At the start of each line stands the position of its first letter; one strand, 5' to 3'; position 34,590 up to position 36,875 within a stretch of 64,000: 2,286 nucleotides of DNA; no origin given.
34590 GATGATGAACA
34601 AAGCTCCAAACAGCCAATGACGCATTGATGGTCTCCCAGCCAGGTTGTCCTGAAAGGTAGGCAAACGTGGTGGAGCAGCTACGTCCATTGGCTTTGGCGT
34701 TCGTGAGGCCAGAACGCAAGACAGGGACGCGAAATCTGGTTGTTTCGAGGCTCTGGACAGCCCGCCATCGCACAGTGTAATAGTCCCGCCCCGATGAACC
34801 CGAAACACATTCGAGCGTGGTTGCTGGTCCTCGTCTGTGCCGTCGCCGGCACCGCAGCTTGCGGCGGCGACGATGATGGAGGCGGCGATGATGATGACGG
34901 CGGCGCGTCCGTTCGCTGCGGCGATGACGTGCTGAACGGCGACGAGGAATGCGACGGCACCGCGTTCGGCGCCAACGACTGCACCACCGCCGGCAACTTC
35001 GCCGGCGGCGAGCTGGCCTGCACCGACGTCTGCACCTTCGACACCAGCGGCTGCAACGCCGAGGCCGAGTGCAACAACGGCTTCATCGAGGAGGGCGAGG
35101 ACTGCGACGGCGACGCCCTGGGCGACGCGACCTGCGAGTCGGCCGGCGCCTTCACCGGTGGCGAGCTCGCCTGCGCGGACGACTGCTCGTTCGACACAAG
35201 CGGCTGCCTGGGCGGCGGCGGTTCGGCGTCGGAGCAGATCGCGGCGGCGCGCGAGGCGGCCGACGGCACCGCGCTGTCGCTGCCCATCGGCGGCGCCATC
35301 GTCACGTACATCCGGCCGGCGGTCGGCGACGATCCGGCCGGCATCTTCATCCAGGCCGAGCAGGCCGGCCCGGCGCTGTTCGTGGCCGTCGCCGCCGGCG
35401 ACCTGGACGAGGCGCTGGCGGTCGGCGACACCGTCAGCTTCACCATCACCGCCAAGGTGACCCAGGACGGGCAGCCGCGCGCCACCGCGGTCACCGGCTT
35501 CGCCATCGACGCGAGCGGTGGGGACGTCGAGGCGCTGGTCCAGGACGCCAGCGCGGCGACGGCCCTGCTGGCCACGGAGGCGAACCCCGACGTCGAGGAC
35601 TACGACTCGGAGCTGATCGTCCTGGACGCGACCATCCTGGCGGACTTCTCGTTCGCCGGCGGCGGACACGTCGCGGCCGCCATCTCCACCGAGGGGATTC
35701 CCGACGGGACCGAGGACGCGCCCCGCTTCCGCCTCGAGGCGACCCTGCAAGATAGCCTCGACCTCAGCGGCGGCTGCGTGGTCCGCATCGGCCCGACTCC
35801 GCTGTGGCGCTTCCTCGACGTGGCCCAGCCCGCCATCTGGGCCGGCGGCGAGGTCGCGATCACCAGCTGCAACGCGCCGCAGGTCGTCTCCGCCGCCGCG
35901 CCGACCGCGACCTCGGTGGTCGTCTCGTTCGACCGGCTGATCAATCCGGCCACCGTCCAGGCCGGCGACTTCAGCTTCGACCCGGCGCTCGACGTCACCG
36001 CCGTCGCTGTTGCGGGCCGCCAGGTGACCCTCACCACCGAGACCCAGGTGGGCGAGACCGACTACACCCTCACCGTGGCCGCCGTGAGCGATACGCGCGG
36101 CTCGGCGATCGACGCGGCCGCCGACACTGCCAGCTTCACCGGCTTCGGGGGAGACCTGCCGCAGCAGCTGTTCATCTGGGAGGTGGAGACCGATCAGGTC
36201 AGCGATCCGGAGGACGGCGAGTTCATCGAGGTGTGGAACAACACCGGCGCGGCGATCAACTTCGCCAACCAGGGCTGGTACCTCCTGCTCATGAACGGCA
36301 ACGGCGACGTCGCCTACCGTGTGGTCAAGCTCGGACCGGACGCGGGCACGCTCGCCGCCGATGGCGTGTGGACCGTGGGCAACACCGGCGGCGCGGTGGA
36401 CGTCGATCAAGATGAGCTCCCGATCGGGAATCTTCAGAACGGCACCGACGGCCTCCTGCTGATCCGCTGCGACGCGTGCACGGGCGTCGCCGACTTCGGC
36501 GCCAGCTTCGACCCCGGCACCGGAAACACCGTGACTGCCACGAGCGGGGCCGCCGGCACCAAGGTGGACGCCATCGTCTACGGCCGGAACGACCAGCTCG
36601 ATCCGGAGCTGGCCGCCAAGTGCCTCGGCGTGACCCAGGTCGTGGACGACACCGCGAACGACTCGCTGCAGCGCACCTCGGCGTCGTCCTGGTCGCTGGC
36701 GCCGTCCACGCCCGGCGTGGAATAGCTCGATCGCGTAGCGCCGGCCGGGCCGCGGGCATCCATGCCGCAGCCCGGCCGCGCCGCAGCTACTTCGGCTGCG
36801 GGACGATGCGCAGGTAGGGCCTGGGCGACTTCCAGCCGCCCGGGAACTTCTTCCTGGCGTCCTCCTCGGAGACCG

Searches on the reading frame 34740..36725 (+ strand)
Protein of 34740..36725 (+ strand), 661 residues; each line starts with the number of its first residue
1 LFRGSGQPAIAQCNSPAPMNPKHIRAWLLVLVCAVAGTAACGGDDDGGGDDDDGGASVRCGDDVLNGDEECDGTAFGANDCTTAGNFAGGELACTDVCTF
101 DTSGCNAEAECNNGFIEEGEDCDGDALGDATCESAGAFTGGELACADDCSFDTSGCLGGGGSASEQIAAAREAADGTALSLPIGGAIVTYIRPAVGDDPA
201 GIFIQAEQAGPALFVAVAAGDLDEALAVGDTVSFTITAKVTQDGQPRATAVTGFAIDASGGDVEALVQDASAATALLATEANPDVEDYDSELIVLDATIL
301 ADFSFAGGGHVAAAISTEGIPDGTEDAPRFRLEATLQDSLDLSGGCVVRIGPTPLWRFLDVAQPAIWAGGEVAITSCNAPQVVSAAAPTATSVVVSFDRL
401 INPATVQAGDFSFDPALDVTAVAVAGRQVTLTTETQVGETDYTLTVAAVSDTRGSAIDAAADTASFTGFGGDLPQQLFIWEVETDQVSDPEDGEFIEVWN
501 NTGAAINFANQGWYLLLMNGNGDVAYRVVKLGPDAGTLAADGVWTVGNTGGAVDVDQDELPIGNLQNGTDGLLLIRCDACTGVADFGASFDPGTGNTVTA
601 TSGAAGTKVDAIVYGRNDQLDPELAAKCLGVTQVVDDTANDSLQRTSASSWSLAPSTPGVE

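Call 6: search_protein_families(library=pfam, proteins=[window:34740-36725:+], max_evalue=0.01)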
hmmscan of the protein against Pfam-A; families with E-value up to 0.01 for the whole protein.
window:34740-36725:+ (661 aa): 2 families
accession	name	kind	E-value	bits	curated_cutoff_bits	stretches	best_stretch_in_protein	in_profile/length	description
PF13205.12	Big_5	-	0.00026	22.1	23.6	1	380-467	12-104/105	Bacterial Ig-like domain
PF00932.25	LTD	-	0.00089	20.1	34.3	1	476-566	7-74/109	Lamin Tail Domain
